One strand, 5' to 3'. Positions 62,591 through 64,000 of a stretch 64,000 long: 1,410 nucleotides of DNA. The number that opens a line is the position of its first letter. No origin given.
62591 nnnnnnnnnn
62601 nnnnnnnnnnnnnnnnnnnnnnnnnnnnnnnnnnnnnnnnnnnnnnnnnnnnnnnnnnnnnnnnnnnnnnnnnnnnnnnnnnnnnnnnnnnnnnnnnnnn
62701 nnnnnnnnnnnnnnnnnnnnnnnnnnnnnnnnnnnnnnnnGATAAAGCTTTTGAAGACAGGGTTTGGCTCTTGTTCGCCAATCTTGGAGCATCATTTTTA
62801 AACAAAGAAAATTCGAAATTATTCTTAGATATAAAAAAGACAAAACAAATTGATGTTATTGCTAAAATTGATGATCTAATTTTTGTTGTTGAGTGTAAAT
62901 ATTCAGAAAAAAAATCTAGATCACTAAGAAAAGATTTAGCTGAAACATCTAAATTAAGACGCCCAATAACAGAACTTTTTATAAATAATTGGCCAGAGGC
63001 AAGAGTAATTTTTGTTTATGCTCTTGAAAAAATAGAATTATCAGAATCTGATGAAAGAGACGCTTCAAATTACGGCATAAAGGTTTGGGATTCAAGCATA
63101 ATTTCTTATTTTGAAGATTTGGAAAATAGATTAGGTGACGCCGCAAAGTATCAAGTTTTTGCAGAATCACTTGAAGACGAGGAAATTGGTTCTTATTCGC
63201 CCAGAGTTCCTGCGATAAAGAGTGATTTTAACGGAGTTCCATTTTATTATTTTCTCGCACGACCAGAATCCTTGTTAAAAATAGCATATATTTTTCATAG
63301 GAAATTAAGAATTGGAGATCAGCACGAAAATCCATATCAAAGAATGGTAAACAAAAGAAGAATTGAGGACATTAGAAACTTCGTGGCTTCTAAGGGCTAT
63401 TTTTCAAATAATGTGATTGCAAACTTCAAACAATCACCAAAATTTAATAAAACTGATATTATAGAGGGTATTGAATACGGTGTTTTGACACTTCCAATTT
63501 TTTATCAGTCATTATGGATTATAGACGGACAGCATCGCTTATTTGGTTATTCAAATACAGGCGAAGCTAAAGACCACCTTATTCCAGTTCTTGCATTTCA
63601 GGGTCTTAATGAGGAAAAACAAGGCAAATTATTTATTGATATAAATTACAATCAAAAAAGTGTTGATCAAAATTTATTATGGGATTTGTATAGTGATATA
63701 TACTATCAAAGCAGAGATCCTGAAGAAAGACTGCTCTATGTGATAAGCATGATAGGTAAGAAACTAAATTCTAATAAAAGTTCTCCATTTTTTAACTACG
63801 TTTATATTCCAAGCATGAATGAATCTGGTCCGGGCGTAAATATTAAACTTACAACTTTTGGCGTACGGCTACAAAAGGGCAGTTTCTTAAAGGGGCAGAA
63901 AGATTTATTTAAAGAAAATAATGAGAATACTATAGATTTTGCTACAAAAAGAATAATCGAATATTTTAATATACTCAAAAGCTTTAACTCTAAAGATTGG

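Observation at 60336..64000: Putative defence islet: a HEPN-containing coupled gene module divergent from a PD-(D/E)xK + DGQHR (DndB/DpdB-like) gene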

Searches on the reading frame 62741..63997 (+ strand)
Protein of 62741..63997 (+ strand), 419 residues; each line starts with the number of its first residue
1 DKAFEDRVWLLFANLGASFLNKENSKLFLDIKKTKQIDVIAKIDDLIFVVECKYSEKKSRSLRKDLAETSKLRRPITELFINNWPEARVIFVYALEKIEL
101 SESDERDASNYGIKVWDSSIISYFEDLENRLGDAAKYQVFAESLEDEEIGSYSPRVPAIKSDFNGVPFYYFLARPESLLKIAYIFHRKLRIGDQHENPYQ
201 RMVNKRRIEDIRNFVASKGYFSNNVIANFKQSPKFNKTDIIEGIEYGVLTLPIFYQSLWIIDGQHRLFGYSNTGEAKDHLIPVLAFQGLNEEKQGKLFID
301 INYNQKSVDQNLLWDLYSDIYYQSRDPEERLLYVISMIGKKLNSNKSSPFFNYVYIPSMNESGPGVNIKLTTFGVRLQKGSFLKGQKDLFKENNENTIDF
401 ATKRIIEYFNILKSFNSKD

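Call 4: search_protein_families(library=pfam, max_evalue=1, proteins=[window:62741-63997:+])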
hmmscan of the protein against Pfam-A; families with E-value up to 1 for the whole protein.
window:62741-63997:+ (419 aa): 2 families
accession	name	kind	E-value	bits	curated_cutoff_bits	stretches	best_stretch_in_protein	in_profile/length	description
PF14072.11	DndB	-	2.2e-13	50.4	29.1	1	189-331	34-171/338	DNA-sulfur modification-associated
PF01870.24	Hjc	-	0.25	11.8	21.1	1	35-64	29-58/93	Archaeal holliday junction resolvase (hjc)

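Call 5: search_protein_families(library=padloc, max_evalue=1, proteins=[window:62741-63997:+])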
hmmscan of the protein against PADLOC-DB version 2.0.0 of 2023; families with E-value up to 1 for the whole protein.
window:62741-63997:+ (419 aa): 2 families
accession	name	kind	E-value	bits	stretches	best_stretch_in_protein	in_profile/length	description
PDLC02811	DpdB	-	3.3e-17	60.4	1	155-413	6-266/370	DpdB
PDLC02658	DndB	-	1.1e-05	22.6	1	195-308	42-161/356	DndB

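Call 6: search_protein_families(library=ncbifam, max_evalue=1, proteins=[window:62741-63997:+])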
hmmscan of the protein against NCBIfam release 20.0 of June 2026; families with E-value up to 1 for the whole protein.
window:62741-63997:+ (419 aa): 4 families
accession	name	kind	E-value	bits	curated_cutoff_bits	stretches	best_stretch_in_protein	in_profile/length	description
TIGR03187.1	DGQHR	domain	7e-35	121.1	58.85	1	158-413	1-241/276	DGQHR domain-containing protein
TIGR04172.1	DGQHR_dnd_1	hypoth_equivalog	1.2e-16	60.7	450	1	157-355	2-210/381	DNA phosphorothioation-associated DGQHR protein 1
NF041060.1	DpdB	equivalog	2e-15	56.5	300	1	156-414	3-262/352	DGQHR domain-containing protein DpdB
TIGR03233.1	DNA_S_dndB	equivalog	0.00035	19.7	328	1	152-308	2-160/355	DNA sulfur modification protein DndB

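Call 8: search_protein_families(library=phrogs, max_evalue=0.1, proteins=[window:62741-63997:+])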
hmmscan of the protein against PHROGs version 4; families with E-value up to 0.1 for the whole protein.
window:62741-63997:+ (419 aa): 2 families
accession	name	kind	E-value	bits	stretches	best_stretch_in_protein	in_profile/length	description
phrog_1033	-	DNA, RNA and nucleotide metabolism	2.4e-06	28.6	1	197-315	45-143/334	ParB-like partition protein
phrog_37220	-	unknown function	0.012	15.2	1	22-63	147-188/461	-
